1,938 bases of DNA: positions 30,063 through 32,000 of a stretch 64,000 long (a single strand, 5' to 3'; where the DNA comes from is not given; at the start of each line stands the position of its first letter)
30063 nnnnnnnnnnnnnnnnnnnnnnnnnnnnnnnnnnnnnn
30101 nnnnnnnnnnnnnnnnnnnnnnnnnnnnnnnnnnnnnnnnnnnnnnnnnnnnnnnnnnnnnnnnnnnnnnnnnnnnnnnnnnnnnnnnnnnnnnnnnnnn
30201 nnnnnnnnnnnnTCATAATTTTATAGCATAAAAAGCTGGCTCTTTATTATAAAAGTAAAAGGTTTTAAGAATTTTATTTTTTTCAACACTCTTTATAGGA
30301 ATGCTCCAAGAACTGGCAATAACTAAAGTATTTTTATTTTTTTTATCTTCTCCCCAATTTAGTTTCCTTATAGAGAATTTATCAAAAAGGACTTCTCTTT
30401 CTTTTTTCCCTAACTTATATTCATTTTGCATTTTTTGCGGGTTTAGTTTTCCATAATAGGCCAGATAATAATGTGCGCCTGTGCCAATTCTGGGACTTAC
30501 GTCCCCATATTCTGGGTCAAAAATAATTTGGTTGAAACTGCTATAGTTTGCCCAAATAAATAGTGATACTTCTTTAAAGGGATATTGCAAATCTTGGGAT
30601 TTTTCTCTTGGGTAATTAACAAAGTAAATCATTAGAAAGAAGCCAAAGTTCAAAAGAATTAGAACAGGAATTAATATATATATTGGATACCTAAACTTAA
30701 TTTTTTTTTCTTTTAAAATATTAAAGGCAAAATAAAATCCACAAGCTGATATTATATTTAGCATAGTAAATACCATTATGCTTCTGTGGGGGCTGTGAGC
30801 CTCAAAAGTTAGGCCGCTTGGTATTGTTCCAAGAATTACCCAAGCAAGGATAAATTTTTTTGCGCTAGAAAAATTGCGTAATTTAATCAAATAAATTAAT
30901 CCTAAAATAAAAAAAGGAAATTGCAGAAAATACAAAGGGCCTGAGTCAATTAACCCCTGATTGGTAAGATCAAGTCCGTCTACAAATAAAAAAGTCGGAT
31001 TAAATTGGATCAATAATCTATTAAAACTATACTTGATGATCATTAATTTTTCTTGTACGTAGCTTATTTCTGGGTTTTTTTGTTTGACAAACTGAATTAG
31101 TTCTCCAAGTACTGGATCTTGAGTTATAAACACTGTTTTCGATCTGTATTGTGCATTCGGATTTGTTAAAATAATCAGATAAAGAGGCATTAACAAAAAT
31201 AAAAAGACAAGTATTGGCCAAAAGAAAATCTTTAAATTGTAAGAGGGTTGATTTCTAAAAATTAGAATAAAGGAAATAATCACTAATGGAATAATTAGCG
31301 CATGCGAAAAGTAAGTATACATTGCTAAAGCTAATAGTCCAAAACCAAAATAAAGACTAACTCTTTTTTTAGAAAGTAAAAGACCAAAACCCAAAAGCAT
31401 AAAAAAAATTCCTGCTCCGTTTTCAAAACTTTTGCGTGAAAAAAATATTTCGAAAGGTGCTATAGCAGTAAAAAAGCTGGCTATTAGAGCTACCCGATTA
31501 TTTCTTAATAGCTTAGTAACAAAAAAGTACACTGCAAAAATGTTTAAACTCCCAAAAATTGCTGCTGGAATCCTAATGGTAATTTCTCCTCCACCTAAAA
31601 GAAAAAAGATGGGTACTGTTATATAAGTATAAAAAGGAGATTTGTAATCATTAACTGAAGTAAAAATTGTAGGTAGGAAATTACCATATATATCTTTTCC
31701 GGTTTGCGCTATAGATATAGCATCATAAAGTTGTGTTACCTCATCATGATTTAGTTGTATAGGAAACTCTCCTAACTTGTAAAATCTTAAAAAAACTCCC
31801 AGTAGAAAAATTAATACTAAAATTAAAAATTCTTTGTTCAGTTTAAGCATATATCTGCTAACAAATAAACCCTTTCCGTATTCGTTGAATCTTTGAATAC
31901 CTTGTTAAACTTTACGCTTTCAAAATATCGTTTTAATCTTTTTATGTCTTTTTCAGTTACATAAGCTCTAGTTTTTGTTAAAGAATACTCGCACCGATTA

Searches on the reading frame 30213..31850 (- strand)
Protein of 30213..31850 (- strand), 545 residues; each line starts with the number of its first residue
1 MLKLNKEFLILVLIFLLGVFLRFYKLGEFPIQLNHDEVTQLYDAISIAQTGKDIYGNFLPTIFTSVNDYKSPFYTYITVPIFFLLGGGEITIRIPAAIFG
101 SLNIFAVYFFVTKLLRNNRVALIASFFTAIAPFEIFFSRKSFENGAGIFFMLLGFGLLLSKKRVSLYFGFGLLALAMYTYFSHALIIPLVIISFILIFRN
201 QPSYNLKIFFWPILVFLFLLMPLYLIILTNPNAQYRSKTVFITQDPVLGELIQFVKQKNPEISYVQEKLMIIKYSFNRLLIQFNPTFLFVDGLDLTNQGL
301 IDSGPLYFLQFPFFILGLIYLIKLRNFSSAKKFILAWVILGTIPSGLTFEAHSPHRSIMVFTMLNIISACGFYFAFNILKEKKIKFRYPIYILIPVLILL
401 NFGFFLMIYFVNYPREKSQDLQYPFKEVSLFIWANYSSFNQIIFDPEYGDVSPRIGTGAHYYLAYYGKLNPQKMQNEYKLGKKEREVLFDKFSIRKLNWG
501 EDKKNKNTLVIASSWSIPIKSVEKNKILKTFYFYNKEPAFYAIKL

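Call 5: search_protein_families(library=pfam, proteins=[window:30213-31850:-], max_evalue=0.01)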
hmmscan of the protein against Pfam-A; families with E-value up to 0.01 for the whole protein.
window:30213-31850:- (545 aa): 1 family
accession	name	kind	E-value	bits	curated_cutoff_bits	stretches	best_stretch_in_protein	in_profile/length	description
PF13231.12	PMT_2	-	1.3e-06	29.2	26.1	1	70-223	2-157/160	Dolichyl-phosphate-mannose-protein mannosyltransferase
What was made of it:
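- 28029..34920 (-): Accessory PMT_2 GT-C genes E (28029-29450), F (30213-31850), G (31838-33430) and H (33442-34920); the span also contains the GT2 gene 29467-30216 listed above. Pfam PMT_2 for each (call 5).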
